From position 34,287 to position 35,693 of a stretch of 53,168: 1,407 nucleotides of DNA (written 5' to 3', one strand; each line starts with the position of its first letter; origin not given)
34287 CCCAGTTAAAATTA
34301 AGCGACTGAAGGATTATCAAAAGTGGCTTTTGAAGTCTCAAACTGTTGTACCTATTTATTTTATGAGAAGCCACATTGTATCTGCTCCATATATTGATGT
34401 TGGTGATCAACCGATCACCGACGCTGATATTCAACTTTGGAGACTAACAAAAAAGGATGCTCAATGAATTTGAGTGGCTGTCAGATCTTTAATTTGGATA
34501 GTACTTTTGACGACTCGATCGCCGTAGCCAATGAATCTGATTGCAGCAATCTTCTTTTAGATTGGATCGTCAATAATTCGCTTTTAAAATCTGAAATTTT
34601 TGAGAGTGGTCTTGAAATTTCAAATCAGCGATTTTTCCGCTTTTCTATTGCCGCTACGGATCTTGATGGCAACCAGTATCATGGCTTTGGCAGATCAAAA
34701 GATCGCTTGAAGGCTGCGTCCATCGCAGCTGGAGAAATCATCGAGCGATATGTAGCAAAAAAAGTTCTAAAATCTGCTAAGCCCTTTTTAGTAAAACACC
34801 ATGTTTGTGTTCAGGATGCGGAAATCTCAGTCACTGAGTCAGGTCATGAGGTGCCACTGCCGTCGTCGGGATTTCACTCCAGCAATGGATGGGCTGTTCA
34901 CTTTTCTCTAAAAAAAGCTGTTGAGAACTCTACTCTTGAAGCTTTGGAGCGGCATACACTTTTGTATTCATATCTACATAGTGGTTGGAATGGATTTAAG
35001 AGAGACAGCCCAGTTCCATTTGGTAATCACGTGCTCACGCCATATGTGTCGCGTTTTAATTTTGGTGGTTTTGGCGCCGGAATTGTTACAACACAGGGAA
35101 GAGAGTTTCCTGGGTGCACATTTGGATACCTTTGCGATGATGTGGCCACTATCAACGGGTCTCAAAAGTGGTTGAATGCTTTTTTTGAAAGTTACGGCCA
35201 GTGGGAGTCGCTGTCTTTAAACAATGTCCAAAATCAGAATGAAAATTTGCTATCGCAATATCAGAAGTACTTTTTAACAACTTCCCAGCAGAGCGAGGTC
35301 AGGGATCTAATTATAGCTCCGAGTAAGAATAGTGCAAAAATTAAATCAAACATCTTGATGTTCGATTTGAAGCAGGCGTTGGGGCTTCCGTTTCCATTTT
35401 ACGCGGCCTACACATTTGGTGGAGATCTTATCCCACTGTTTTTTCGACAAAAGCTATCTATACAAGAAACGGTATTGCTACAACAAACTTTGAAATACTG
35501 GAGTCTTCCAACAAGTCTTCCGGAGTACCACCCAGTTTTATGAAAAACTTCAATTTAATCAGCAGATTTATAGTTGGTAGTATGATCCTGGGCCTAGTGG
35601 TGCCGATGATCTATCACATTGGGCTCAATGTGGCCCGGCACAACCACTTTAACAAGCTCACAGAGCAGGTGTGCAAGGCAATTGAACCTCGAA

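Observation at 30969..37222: Six-gene translationally coupled operon embedding a standalone YcaO-like enzyme and an orphan membrane-anchored peptide-type SBP in a sigma54 phosphorelay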

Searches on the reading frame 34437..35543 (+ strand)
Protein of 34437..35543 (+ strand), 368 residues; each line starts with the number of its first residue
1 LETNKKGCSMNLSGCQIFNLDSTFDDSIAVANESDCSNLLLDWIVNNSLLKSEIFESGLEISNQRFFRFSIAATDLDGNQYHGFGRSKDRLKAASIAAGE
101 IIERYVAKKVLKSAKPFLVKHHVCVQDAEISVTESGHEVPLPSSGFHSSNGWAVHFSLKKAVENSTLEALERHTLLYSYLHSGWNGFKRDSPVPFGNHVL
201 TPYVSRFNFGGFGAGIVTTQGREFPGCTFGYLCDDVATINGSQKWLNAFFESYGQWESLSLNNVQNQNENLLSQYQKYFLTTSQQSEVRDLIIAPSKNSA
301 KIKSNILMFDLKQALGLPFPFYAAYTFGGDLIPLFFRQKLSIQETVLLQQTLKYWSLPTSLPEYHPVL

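Call 3: search_protein_families(library=pfam, proteins=[window:34437-35543:+], max_evalue=0.1)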
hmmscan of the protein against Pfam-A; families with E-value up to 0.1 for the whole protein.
window:34437-35543:+ (368 aa): 2 families
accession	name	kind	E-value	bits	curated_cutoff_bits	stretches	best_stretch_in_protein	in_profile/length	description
PF02624.21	YcaO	-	0.0015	18.4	25.7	1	146-177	113-144/325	YcaO cyclodehydratase, ATP-ad Mg2+-binding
PF14176.11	YxiJ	-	0.07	14.1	27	0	223-283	13-73/109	YxiJ-like protein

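Call 4: search_protein_families(library=ncbifam, proteins=[window:34437-35543:+], max_evalue=0.1)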
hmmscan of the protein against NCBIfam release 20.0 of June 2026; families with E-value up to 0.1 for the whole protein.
window:34437-35543:+ (368 aa): 1 family
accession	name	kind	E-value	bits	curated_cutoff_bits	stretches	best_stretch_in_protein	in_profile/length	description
TIGR03604.1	TOMM_cyclo_SagD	subfamily_domain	8.1e-05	21.7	219.25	1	148-175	112-139/377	thiazole/oxazole-forming peptide maturase, SagD family component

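Call 8: find_homologous_proteins(query=window:34437-35543:+, max_evalue=0.001)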
Query window:34437-35543:+ (368 aa): 33 proteins with E <= 0.001 among 2169 candidates.
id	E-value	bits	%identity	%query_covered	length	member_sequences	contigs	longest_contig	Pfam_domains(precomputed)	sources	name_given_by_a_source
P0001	1.7e-242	822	100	98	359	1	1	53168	-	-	-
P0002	1.6e-190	651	79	98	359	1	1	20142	-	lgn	-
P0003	2.1e-190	651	79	98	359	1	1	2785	-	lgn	-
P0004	1.1e-183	629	75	98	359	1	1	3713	PF02624.22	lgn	-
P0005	2.6e-181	621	75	98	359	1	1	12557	PF02624.22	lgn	-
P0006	3.9e-178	610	75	98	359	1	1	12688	-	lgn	-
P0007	9.2e-178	609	75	98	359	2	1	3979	-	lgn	-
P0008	1.2e-145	503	62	98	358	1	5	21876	-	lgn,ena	-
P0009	2.1e-144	499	62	98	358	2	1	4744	-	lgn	-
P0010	6.7e-139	481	60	98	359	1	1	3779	-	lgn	-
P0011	9.7e-135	468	60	98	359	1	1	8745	-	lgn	-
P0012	6.9e-133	461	58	98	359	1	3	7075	PF02624.22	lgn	-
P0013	1.9e-128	447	55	100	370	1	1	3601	-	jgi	jgi:hypothetical protein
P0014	7.2e-125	435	55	96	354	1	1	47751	-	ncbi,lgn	-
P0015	5.3e-124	432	55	96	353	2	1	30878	-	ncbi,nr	ncbi:MAG: hypothetical protein A4S09_15150 [Proteobacteria bacterium SG_bin7]|nr:MAG: hypothetical p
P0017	1.0e-119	418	54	96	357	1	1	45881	-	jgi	-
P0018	5.0e-116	406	52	98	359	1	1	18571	-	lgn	-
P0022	3.0e-104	367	51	95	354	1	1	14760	-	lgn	-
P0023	9.5e-87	310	43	98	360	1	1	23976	-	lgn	-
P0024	1.5e-84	302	42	98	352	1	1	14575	-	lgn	-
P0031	1.0e-73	267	40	98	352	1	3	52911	-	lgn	-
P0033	2.7e-53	200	34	93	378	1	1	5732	PF02624.22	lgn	-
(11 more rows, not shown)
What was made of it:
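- Checked: The 33 homologs found by the word-indexed search are mostly 351-360 aa and align from the ATG at 34464 (call 8).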

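Call 9: search_solved_structures(query=window:34437-35543:+, max_evalue=10, show_alignments=3)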
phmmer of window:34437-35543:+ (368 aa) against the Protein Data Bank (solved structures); distinct sequences matched with E-value up to 10: 0.
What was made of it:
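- Tried and rejected: Direct sequence identification of the YcaO-like protein. phmmer of the single protein against PDB sequences gave nothing (call 9).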

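Call 11: search_solved_structures(query=A1, max_evalue=10, show_alignments=3)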
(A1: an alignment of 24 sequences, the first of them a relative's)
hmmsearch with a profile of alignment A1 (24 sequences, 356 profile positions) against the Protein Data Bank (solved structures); distinct sequences matched with E-value up to 10: 8.
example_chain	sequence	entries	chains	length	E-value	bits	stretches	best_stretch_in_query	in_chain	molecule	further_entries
6gos_D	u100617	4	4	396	0.024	16.6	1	140-171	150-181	Microcin B17-processing protein McbD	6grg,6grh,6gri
4fyp_A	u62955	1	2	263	0.62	12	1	258-318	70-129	Vegetative storage protein 1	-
6x0b_A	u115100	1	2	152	0.66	11.9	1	131-153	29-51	Thioredoxin H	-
3vyy_A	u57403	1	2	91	0.71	11.8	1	63-102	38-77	ATP-dependent RNA helicase A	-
6rxb_B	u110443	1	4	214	0.77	11.7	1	144-190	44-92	Tetracycline repressor protein class G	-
6rx9_A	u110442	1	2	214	0.8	11.6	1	144-190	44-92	Tetracycline repressor protein class G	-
4q84_A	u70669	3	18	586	0.85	11.5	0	71-105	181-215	Ribosomal protein S12 methylthiotransferase accessory factor YcaO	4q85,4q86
5npg_A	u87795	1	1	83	1.6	10.7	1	53-95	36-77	Loquacious, isoform F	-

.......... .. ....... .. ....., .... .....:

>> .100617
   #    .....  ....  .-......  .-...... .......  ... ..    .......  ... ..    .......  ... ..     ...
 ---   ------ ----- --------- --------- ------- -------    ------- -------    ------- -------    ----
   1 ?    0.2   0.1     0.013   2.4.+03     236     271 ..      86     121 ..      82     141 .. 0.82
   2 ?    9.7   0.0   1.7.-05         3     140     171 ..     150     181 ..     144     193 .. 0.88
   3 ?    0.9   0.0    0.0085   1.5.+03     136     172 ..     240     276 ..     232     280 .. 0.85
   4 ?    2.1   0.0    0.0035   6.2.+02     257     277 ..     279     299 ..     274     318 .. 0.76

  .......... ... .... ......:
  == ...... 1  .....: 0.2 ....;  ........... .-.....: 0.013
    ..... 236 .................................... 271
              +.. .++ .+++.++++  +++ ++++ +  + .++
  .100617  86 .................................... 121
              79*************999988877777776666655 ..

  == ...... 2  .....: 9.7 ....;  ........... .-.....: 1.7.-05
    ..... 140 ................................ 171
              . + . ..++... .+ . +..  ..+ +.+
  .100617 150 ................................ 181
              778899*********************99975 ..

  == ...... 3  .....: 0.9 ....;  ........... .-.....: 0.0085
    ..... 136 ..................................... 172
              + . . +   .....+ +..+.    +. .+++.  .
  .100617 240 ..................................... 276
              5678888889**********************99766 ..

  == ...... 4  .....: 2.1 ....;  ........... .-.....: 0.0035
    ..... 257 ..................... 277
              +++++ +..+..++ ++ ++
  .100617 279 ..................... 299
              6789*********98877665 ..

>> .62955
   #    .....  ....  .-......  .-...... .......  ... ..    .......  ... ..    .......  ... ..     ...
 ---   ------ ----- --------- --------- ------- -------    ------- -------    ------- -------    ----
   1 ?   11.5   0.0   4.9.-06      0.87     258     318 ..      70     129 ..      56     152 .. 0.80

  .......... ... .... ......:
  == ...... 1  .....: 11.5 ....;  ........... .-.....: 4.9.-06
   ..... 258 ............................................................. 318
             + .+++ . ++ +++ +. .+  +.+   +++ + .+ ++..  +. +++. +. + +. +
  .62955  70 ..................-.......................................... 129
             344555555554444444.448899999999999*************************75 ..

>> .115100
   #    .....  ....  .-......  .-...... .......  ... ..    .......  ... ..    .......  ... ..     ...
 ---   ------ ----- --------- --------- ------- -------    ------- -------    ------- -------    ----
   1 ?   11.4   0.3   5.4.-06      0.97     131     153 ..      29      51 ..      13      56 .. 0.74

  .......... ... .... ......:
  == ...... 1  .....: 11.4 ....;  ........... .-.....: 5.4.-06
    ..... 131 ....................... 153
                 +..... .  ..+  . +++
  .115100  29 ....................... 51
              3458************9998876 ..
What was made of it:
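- Sequence similarity to active YcaOs is very low, and the Pfam score is below threshold (calls 3, 9, 11).
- Tried and rejected: The family profile gave only McbD at E 0.024 and E. coli YcaO at 0.85 (call 11).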

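Call 12: search_protein_families(library=pfam, alignment_id=A1, max_evalue=0.1)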
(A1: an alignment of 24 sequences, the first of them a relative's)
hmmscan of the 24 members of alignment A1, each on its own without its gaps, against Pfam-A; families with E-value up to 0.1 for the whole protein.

A. member 1, P0001 (359 aa): 2 families
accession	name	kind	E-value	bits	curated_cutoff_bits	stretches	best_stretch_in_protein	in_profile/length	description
PF02624.21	YcaO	-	0.0014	18.5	25.7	1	137-168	113-144/325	YcaO cyclodehydratase, ATP-ad Mg2+-binding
PF14176.11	YxiJ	-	0.068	14.2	27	0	214-274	13-73/109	YxiJ-like protein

B. families by the number of members that match (of 24 scanned): 7 families
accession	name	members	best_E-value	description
PF02624.21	YcaO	24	1e-06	YcaO cyclodehydratase, ATP-ad Mg2+-binding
PF01264.26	Chorismate_synt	1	0.014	Chorismate synthase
PF23015.2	zf-WIZ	1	0.015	Zinc finger found in WIZ protein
PF05364.19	SecIII_SopE_N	1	0.029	Salmonella type III secretion SopE effector N-terminus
PF14176.11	YxiJ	1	0.068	YxiJ-like protein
PF08082.16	PRO8NT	1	0.077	PRO8NT (NUC069), PrP8 N-terminal domain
PF22352.2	K319L-like_PKD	1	0.092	K319L-like, PKD domain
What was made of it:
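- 34464..35543 (+): Divergent stand-alone YcaO-fold enzyme (359 aa). Motifs GFGRS(74)...E91xxE94R95, S139SNGW...E159xxE162R163H164, C-terminal PEYHPVL. All 24 aligned members hit Pfam YcaO weakly (call 12).
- On YcaO superfamily (PF02624): All 24 aligned members hit weakly, best 1e-6 (call 12).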

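Call 14: find_encoding_contigs(protein=P0031, flank=10000, max_places=2)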
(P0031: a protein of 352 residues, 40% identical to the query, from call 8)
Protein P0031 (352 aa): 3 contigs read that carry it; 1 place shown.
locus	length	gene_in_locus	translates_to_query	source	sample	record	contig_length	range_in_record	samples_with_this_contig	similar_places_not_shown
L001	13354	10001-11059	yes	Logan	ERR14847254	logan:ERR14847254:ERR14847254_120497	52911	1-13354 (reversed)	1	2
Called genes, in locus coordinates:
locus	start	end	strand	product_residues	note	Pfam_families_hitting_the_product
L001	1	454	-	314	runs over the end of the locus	-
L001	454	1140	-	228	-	-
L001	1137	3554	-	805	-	PF11130:TraC_F_IV, PF19044:P-loop_TraG, PF12846:AAA_10 (weak)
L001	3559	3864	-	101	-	-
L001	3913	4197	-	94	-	PF04956:TrbC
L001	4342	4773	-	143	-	-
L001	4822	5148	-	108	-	-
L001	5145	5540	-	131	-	-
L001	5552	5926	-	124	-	-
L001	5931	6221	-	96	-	-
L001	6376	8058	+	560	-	PF00072:Response_reg, PF00158:Sigma54_activat, PF01078:Mg_chelatase (faint), PF14532:Sigma54_activ_2, PF07728:AAA_5, PF02954:HTH_8 (weak)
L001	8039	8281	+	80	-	-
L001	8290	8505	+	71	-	-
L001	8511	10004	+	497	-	PF00496:SBP_bac_5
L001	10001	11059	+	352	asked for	-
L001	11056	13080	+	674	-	PF02518:HATPase_c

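Call 15: find_encoding_contigs(protein=P0014, flank=10000, max_places=2)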
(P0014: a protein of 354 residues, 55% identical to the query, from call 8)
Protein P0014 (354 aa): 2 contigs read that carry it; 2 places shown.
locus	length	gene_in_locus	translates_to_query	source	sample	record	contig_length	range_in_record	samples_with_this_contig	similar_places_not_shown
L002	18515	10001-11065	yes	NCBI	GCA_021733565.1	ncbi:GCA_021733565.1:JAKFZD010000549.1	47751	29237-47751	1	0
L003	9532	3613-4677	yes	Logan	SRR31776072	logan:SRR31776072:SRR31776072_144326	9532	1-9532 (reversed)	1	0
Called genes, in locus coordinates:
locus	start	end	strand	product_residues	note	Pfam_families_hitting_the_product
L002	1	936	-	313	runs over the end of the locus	-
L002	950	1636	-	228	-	-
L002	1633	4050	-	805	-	PF11130:TraC_F_IV (weak), PF01935:DUF87 (faint), PF12846:AAA_10, PF19044:P-loop_TraG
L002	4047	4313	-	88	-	-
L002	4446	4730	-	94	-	-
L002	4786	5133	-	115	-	-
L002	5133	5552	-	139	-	-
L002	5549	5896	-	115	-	-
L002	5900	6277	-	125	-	-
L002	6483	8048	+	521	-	PF00072:Response_reg, PF00158:Sigma54_activat, PF14532:Sigma54_activ_2, PF07728:AAA_5, PF02954:HTH_8 (weak)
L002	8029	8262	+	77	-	-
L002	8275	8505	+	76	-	-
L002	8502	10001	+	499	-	PF00496:SBP_bac_5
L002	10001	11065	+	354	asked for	-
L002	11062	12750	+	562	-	PF02518:HATPase_c, PF14501:HATPase_c_5 (weak)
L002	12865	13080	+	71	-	-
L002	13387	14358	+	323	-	PF01734:Patatin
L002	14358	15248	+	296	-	PF18144:SMODS (weak), PF26305:CD_NTase_C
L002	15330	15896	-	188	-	-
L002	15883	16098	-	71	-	PF18993:Rv0078B (weak)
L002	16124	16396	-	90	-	-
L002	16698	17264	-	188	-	PF01066:CDP-OH_P_transf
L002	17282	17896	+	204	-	-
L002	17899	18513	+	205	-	?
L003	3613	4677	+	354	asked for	-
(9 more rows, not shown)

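Call 19: find_encoding_contigs(protein=P0017, flank=10000, max_places=1)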
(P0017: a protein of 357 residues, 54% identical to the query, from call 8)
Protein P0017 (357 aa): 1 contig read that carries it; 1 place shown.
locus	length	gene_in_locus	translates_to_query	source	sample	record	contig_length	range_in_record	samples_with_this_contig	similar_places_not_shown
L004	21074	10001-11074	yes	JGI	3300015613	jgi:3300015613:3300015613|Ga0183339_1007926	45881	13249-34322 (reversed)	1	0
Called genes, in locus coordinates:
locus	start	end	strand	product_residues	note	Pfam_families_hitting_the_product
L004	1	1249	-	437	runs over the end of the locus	PF25226:DUF7844, PF13387:Lnb_N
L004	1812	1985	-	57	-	-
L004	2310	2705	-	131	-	-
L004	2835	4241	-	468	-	-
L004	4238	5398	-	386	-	PF00515:TPR_1 (faint), PF07719:TPR_2 (faint)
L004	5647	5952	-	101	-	PF00076:RRM_1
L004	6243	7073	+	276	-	-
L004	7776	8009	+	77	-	-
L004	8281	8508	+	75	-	-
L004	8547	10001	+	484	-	PF00496:SBP_bac_5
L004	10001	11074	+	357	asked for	-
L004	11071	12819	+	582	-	PF02518:HATPase_c, PF14501:HATPase_c_5 (weak)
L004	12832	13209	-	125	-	-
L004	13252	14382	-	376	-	-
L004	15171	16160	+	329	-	-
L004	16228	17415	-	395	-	PF00696:AA_kinase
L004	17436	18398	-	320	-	PF01464:SLT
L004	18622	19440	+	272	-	PF00460:Flg_bb_rod, PF22692:LlgE_F_G_D1, PF06429:Flg_bbr_C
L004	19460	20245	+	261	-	PF00460:Flg_bb_rod, PF22692:LlgE_F_G_D1, PF06429:Flg_bbr_C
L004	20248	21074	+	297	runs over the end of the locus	PF08666:SAF (weak), PF13144:ChapFlgA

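Call 20: find_encoding_contigs(protein=P0023, flank=10000, max_places=1)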
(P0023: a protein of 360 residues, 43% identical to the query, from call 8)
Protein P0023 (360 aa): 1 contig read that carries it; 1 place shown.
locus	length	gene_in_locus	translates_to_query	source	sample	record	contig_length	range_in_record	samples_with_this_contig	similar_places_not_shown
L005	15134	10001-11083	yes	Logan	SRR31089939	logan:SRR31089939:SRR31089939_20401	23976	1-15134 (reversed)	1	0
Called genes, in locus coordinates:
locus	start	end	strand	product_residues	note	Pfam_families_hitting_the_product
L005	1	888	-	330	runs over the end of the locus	-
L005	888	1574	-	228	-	-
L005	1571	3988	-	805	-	PF11130:TraC_F_IV, PF19044:P-loop_TraG, PF12846:AAA_10 (weak)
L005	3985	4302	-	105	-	-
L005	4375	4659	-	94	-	PF04956:TrbC (weak)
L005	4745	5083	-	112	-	-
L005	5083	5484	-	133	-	-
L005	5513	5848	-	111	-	-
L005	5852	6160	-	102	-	-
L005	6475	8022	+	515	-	PF00072:Response_reg, PF00158:Sigma54_activat, PF14532:Sigma54_activ_2, PF07728:AAA_5, PF25601:AAA_lid_14 (faint)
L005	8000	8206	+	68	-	-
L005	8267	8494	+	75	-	-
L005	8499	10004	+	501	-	PF00496:SBP_bac_5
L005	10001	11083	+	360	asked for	-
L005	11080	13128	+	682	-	PF02518:HATPase_c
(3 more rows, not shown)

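Call 21: find_encoding_contigs(protein=P0033, flank=10000, max_places=1)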
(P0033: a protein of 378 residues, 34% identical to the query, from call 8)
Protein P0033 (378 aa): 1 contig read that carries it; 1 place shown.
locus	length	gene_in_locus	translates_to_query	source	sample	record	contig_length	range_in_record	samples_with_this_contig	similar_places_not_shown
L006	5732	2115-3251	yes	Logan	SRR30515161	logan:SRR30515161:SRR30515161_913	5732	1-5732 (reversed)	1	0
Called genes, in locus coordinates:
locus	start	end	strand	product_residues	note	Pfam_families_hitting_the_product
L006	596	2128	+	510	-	PF00496:SBP_bac_5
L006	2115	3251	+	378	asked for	PF02624:YcaO (faint)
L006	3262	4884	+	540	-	PF02518:HATPase_c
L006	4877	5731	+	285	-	?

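Call 22: predict_structure(alignment_id=A1)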
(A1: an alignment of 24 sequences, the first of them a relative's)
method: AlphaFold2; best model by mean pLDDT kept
length: 359 residues; sequences in the alignment: 24
mean_pLDDT: 88.1   pTM: 0.90
mean pLDDT of the five models: 88.1, 87.9, 88.0, 87.5, 86.8
residues with pLDDT >= 90: 241; 70-90: 84; 50-70: 29; < 50: 5
segments of 3 or more residues with pLDDT < 50: 281-283
pLDDT, mean of each block of 10 residues (from residue 1): 83 58 85 90 91 87 93 93 96 94 88 95 91 81 92 96 95 91 91 95 96 93 95 92 90 66 86 70 61 94 92 95 89 93 92 84
secondary structure, 60 per line:
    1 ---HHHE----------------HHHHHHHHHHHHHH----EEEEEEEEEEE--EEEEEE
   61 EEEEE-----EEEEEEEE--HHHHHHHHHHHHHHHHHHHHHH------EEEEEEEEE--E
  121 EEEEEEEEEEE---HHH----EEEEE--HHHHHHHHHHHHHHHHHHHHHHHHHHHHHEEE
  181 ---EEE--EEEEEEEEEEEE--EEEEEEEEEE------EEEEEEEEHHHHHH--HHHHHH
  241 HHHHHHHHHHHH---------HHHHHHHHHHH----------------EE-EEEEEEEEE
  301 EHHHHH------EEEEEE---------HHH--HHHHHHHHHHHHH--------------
elements in order: H24-37 E42-52 E55-65 E71-78 H81-102 E109-117 E120-131 E142-146 H149-177 E178-180 E184-186 E189-200 E203-212 E219-226 H227-232 H235-252 H262-272 E292-301 H302-306 E313-318 H333-345
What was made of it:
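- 34464..35543 (+): AF2 pLDDT 88, pTM 0.90 (call 22).
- On YcaO superfamily (PF02624): AF2 model pLDDT 88, pTM 0.90 (call 22).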

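Call 23: find_related_loci(query=A1, collection=genome_contigs, flank=10000)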
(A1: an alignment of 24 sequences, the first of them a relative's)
Query A1 (359 aa) in genome_contigs; peptide patterns used: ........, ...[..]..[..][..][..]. (x = any residue, [..] = any of these).
31 stretches matched a pattern; 6 encode a relative of the query (tblastn E <= 1e-3); 6 distinct loci.
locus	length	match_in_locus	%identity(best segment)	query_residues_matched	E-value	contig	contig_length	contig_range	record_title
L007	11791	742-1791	55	6-359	1e-129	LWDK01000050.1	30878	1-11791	MAG: Proteobacteria bacterium SG_bin7 6655, whole genome shotgun sequence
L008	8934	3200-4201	42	22-359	3e-84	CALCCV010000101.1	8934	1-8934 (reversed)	MAG TPA_asm: uncultured Bdellovibrionaceae bacterium isolate SRR6231203_bin.33_CONCOCT_v1.1_MAG genome assembly, contig:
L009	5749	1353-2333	31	29-359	1e-37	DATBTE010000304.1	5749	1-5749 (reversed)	MAG TPA_asm: Pseudobdellovibrionaceae bacterium isolate SMAG_U4175 k141_2226491, whole genome shotgun sequence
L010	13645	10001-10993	28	31-359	3e-31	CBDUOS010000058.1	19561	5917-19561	MAG TPA_asm: uncultured Bdellovibrionales bacterium isolate SRR22808124_binner23_Refined_29 genome assembly, contig: ERZ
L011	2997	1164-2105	28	28-359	2e-30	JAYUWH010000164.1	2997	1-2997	MAG: Bdellovibrionales bacterium isolate GL124_UP_metabat_123 GL124_UP_metabat_123_163, whole genome shotgun sequence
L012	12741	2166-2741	34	132-321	3e-28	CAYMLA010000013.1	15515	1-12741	MAG TPA_asm: uncultured Bdellovibrionales bacterium isolate SRP141376_co3_196 genome assembly, contig: NODE_10394_length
